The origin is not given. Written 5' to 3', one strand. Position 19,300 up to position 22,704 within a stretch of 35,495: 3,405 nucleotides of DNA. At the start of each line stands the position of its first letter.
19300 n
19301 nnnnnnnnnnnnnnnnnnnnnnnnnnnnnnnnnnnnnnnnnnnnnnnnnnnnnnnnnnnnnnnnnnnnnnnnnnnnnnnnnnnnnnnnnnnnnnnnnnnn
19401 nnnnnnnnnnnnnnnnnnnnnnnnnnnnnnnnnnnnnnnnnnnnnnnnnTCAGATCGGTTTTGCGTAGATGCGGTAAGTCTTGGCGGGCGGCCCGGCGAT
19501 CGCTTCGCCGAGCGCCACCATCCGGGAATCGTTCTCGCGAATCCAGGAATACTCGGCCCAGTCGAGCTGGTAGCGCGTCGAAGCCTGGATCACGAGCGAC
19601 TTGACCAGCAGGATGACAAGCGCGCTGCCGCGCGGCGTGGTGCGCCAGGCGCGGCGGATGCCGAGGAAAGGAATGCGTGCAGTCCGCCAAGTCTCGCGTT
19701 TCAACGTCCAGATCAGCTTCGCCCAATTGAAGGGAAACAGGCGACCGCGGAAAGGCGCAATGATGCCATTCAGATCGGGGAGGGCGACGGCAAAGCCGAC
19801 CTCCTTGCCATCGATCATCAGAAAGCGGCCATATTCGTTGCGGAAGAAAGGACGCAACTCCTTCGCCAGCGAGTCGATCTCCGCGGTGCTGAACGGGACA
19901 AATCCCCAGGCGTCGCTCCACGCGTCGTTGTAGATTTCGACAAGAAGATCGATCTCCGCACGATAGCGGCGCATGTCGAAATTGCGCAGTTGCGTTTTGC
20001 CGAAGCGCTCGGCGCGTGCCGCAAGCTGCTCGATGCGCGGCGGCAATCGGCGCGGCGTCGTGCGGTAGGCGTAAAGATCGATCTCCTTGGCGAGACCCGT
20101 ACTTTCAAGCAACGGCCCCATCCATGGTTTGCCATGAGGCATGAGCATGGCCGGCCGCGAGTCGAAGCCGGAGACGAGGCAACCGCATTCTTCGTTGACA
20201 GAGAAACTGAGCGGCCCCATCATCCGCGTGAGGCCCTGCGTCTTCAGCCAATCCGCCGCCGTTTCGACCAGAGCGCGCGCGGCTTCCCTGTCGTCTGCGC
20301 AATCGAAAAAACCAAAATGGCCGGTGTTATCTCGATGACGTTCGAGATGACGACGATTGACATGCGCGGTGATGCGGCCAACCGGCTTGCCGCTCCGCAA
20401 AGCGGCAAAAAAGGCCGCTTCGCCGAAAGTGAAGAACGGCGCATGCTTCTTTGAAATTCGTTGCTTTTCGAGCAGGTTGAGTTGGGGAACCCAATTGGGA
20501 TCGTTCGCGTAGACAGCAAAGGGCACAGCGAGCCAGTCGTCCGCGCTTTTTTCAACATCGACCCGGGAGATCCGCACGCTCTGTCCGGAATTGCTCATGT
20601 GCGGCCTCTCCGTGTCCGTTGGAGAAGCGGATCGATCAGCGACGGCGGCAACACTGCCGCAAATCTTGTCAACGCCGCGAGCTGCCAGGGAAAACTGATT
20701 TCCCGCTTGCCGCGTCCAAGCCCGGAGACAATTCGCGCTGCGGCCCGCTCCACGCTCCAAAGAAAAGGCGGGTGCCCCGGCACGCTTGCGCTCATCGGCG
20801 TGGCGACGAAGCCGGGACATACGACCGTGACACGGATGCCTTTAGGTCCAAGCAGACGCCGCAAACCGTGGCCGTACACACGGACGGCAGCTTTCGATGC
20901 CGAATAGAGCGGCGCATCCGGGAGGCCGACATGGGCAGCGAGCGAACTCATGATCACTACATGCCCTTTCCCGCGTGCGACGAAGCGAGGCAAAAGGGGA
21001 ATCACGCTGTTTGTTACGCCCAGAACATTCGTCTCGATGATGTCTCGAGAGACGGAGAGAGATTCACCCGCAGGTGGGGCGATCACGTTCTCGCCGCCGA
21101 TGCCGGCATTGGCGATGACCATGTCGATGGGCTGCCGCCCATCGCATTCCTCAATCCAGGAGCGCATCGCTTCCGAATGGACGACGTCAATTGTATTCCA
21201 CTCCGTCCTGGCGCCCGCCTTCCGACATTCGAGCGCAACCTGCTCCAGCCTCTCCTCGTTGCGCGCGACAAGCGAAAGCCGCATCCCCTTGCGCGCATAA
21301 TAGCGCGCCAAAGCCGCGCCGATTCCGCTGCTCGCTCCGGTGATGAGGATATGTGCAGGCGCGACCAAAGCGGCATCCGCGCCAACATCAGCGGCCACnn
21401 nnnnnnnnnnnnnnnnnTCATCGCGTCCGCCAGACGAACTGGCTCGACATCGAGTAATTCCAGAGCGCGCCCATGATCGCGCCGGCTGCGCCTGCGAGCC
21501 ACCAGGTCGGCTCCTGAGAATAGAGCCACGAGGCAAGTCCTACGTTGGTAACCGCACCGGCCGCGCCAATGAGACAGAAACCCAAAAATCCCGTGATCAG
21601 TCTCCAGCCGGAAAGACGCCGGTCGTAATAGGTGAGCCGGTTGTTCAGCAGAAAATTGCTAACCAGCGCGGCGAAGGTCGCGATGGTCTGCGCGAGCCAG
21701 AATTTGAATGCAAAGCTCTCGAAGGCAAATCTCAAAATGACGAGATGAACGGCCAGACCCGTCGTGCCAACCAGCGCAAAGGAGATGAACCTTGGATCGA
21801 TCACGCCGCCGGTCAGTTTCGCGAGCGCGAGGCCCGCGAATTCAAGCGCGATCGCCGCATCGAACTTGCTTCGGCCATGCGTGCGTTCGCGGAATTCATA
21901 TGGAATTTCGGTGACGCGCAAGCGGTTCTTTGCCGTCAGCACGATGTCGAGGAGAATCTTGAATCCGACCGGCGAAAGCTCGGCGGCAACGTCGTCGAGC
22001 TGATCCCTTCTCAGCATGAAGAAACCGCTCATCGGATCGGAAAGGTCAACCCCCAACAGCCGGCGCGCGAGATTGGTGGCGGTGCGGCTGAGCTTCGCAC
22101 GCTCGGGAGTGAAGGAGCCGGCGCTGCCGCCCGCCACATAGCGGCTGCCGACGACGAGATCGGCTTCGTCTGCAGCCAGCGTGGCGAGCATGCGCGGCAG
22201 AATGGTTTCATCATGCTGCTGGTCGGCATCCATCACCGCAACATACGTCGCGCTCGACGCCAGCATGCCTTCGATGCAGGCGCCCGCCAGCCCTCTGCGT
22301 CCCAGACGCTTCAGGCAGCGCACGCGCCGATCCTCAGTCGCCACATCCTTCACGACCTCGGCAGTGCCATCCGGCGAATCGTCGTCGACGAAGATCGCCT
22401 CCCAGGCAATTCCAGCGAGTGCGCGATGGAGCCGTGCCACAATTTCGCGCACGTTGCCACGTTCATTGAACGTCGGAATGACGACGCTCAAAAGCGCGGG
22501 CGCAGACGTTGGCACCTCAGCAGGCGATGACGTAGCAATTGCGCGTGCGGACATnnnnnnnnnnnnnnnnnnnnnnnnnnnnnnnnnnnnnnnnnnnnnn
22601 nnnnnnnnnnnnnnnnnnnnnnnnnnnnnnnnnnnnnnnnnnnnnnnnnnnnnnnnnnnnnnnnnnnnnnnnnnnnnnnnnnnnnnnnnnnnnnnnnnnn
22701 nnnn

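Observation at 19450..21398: bCerS-like GNAT translationally coupled to a classical SDR: possible alternative ceramide or N-acyl-lipid module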

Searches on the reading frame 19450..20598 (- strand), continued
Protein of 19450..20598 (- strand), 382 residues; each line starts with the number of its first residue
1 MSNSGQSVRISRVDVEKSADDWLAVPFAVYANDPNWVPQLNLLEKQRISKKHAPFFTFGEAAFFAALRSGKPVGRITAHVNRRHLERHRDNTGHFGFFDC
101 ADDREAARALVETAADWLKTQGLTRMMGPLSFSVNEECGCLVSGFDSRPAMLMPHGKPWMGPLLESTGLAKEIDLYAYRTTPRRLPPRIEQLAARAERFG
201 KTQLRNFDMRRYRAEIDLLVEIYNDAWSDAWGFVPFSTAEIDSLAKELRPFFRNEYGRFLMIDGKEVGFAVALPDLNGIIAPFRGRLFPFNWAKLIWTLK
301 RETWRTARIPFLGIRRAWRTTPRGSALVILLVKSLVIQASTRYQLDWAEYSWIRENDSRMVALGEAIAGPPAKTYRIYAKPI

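Call 76: find_encoding_contigs(protein=P0112, flank=8000, max_places=2)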
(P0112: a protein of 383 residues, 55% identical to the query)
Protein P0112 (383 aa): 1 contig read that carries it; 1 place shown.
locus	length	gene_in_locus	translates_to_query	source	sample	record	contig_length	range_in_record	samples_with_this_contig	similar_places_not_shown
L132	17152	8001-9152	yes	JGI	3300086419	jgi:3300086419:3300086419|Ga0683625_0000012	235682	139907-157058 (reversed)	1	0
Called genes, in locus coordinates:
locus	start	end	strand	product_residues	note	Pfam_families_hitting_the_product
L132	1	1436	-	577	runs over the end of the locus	-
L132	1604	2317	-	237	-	PF01066:CDP-OH_P_transf (weak)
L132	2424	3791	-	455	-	PF13579:Glyco_trans_4_4 (weak), PF13439:Glyco_transf_4, PF00534:Glycos_transf_1, PF13692:Glyco_trans_1_4, PF13524:Glyco_trans_1_2, PF20706:GT4-conflict (weak)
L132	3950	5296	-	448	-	PF20706:GT4-conflict, PF00534:Glycos_transf_1, PF13692:Glyco_trans_1_4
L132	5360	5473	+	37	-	-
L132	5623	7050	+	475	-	PF00155:Aminotran_1_2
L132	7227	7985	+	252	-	PF00106:adh_short, PF08659:KR (weak), PF13561:adh_short_C2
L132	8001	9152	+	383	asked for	-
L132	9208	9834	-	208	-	PF06776:IalB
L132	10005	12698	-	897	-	PF13439:Glyco_transf_4, PF13579:Glyco_trans_4_4, PF20706:GT4-conflict (weak), PF00534:Glycos_transf_1, PF13692:Glyco_trans_1_4, PF20706:GT4-conflict, PF00534:Glycos_transf_1, PF13692:Glyco_trans_1_4, +2 more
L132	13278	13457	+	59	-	-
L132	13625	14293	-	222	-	PF07813:LTXXQ (weak)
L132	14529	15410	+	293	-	PF20112:DUF6502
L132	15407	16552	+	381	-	PF18914:DUF5666 (faint)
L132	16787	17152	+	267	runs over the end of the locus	PF01557:FAA_hydrolase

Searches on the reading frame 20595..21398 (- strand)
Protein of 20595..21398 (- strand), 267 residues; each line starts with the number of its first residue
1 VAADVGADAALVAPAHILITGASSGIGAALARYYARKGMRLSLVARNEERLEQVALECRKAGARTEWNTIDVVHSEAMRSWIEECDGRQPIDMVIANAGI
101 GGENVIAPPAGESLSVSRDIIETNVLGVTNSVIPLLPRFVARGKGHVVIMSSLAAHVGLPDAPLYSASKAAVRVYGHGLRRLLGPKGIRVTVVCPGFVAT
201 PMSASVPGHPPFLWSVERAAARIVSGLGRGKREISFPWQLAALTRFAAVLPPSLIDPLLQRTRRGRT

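Call 6: search_protein_families(library=pfam, proteins=[window:20595-21398:-], max_evalue=0.01)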
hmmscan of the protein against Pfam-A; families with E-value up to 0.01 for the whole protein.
window:20595-21398:- (267 aa): 6 families
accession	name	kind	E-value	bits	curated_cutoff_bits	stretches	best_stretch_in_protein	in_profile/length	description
PF00106.31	adh_short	-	1.7e-43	148.8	26.6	1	16-206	2-190/195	short chain dehydrogenase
PF13561.12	adh_short_C2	-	7.8e-30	104.6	27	1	21-218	1-196/236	Enoyl-(Acyl carrier protein) reductase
PF08659.16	KR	-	1.2e-09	38.7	22.6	1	16-170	2-154/180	KR domain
PF01370.27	Epimerase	-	0.00065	19.6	20.9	1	17-103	1-77/240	NAD dependent epimerase/dehydratase family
PF02719.21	Polysacc_synt_2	-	0.0024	17.6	20.2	0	17-84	1-75/293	Polysaccharide biosynthesis protein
PF13460.12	NAD_binding_10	-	0.0029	17.9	27.2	1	21-156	1-102/184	NAD(P)H-binding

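Call 7: search_protein_families(library=ncbifam, proteins=[window:20595-21398:-], max_evalue=0.01)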
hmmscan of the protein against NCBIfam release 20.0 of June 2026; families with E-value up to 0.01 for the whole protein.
window:20595-21398:- (267 aa): 219 families (the best 25 are shown)
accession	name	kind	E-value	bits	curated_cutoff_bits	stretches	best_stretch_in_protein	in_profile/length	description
NF005437.0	PRK07024.1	equivalog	1.6e-55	188.3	266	1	14-264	4-252/259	SDR family oxidoreductase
NF006099.0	PRK08251.1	equivalog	1.4e-39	135.8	253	1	16-256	6-247/250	SDR family oxidoreductase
NF005878.0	PRK07825.1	subfamily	8e-39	133.6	287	1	15-260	10-250/278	short chain dehydrogenase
NF004825.0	PRK06181.1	equivalog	3.6e-38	131.4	215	1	16-258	8-258/268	SDR family oxidoreductase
NF004526.0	PRK05872.1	subfamily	5.4e-38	130.8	276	1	17-260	13-262/297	short-chain dehydrogenase/reductase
NF005489.0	PRK07102.1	equivalog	3.9e-37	128.1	267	1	16-246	3-229/243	SDR family oxidoreductase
NF004792.0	PRK06139.1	equivalog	5e-33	114.5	308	1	14-260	8-259/327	SDR family oxidoreductase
NF004196.0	PRK05650.1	equivalog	8.3e-33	113.6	297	1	16-210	4-196/272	SDR family oxidoreductase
NF004765.0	PRK06101.1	equivalog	9.5e-33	113.3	406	1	16-255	3-231/241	SDR family oxidoreductase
NF005672.0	PRK07454.1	equivalog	2e-32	112.3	234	1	15-202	7-192/241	SDR family oxidoreductase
NF005559.1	PRK07231.1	subfamily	2.5e-32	112.4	215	1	16-208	6-196/249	glucose 1-dehydrogenase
NF004514.1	PRK05855.1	equivalog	3.9e-32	111.6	455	1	15-204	314-502/578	SDR family oxidoreductase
NF005806.0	PRK07666.1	equivalog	1.1e-31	110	286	1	16-205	9-196/239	3-ketoacyl-ACP reductase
NF005495.0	PRK07109.1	subfamily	4.2e-31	108.4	264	1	16-262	10-262/334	SDR family oxidoreductase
NF005881.0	PRK07832.1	equivalog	1.2e-30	106.7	296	1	15-206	10-201/287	SDR family oxidoreductase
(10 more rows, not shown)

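Call 40: search_solved_structures(query=window:20595-21398:-, max_evalue=1e-10)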
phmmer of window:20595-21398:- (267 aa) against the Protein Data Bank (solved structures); distinct sequences matched with E-value up to 1e-10: 272 (the best 60 are shown).
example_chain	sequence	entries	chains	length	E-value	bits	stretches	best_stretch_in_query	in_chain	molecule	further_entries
4dbz_A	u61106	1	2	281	2.1e-28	102.8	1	17-228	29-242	Ketoacyl reductase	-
1x7g_A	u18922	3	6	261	5.1e-28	101.5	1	17-228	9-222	Putative ketoacyl reductase | ACTINORHODIN POLYKETIDE KETOREDUCTASE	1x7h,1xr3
2rh4_A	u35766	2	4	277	5.9e-28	101.3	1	17-228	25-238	Actinorhodin Polyketide Ketoreductase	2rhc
1w4z_A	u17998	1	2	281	6.2e-28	101.3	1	17-228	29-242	KETOACYL REDUCTASE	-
4dc1_A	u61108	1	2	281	7.9e-28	100.9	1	17-228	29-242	Ketoacyl reductase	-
2rhr_B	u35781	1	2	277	8.9e-28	100.8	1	17-228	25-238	Actinorhodin Polyketide Ketoreductase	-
3csd_B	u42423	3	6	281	9.3e-28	100.7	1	17-228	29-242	Putative ketoacyl reductase | ketoacyl reductase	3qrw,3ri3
4dc0_A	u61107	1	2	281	4e-27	98.6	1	17-228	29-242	Ketoacyl reductase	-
2jah_A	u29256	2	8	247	7.2e-22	81.4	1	17-204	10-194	CLAVULANIC ACID DEHYDROGENASE | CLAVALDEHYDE DEHYDROGENASE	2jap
3rku_A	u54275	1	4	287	5.4e-21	78.5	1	11-203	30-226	Oxidoreductase YMR226C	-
3tfo_A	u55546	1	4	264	9.3e-21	77.8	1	15-233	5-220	putative 3-oxoacyl-(acyl-carrier-protein) reductase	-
9fe6_A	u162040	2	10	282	4.3e-20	75.6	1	5-202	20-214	SDR family oxidoreductase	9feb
5h5x_A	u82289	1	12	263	1.2e-19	74.1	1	10-204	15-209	Putative oxidoreductase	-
8g9v_A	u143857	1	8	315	1.6e-19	73.7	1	12-252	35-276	17-beta-hydroxysteroid dehydrogenase 13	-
9av8_A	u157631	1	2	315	3.4e-19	72.7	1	12-240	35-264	Hydroxysteroid 17-beta dehydrogenase 13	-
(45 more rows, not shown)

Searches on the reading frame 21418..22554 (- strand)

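Call 6: search_protein_families(library=pfam, proteins=[window:21418-22554:-], max_evalue=0.01)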
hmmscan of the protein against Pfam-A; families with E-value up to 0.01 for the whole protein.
window:21418-22554:- (378 aa): 5 families
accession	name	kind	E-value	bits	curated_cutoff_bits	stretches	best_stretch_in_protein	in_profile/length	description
PF00535.33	Glycos_transf_2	-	2.9e-32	112.3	23.3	1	23-188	1-166/168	Glycosyl transferase family 2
PF04138.20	GtrA_DPMS_TM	-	3.2e-17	63.2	26.1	1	259-375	2-117/117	GtrA/DPMS, transmembrane domain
PF13641.12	Glyco_tranf_2_3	-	1.2e-05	25.9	27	1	19-181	1-165/230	Glycosyltransferase like family 2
PF13506.12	Glyco_transf_21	-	0.0013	18.7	21.7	1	93-189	22-117/174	Glycosyl transferase family 21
PF10111.15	Glyco_tranf_2_2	-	0.0093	15.9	27.3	0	23-114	1-94/276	Glycosyltransferase like family 2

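Call 7: search_protein_families(library=ncbifam, proteins=[window:21418-22554:-], max_evalue=0.01)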
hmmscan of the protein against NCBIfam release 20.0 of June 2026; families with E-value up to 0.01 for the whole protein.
window:21418-22554:- (378 aa): 17 families
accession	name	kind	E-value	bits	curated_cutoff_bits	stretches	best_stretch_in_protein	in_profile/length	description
NF047588.1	GlcsyltransPgfSStrep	equivalog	7.7e-18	64.7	500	1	22-240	3-214/308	glycosyltransferase PgfS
TIGR04182.1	glyco_TIGR04182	equivalog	1.4e-15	57.4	325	1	23-229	3-199/293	S-layer glycoprotein N-glycosyltransferase AglJ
NF058614.1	PPMAGASynPpgS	equivalog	9.1e-15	54.7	370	1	24-230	4-205/226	polyprenyl-phospho-N-acetylgalactosaminyl synthase PpgS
NF007986.1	PRK10714.1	equivalog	1.2e-13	50.8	529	1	22-298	8-275/316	undecaprenyl-phosphate 4-deoxy-4-formamido-L-arabinose transferase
TIGR03937.1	PgaC_IcaA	equivalog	9.8e-13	47.8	422.3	1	16-129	41-153/407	poly-beta-1,6-N-acetyl-D-glucosamine synthase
NF047683.1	TeichurnBiosyTuaG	equivalog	3.5e-11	43.2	400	1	20-126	6-111/252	teichuronic acid biosynthesis protein TuaG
NF041875.1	EPS_EpsD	equivalog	2.1e-10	40.5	370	1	22-137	1-115/325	exopolysaccharide biosynthesis glycosyltransferase EpsD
NF007482.0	PRK10073.1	equivalog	2.4e-10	39.9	423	1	20-133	6-117/334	glycosyltransferase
NF045692.1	OglycostaseCruG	equivalog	4.5e-10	39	600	1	20-135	41-161/386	2'-O-glycosyltransferase CruG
NF038302.1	EPS_HpsE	equivalog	1.8e-09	37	300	1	22-115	3-100/307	hormogonium polysaccharide biosynthesis glycosyltransferase HpsE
TIGR04283.1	glyco_like_mftF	equivalog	1.2e-08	34.8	182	1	22-128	1-99/221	TIGR04283 family arsenosugar biosynthesis glycosyltransferase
TIGR03965.1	mycofact_glyco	equivalog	2.8e-07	29.8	280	1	8-136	64-189/467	mycofactocin biosynthesis glycosyltransferase MftF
TIGR03469.1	HpnB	hypoth_equivalog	3.2e-07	29.7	379.25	1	8-134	33-168/386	hopene-associated glycosyltransferase HpnB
NF010496.0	PRK13915.1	equivalog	3.5e-07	29.6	262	1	21-133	32-150/307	glucosyl-3-phosphoglycerate synthase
NF050050.1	ProtGlycPglI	equivalog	6.7e-06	25.7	500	1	21-117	3-99/306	GalNAc(5)-diNAcBac-PP-undecaprenol beta-1,3-glucosyltransferase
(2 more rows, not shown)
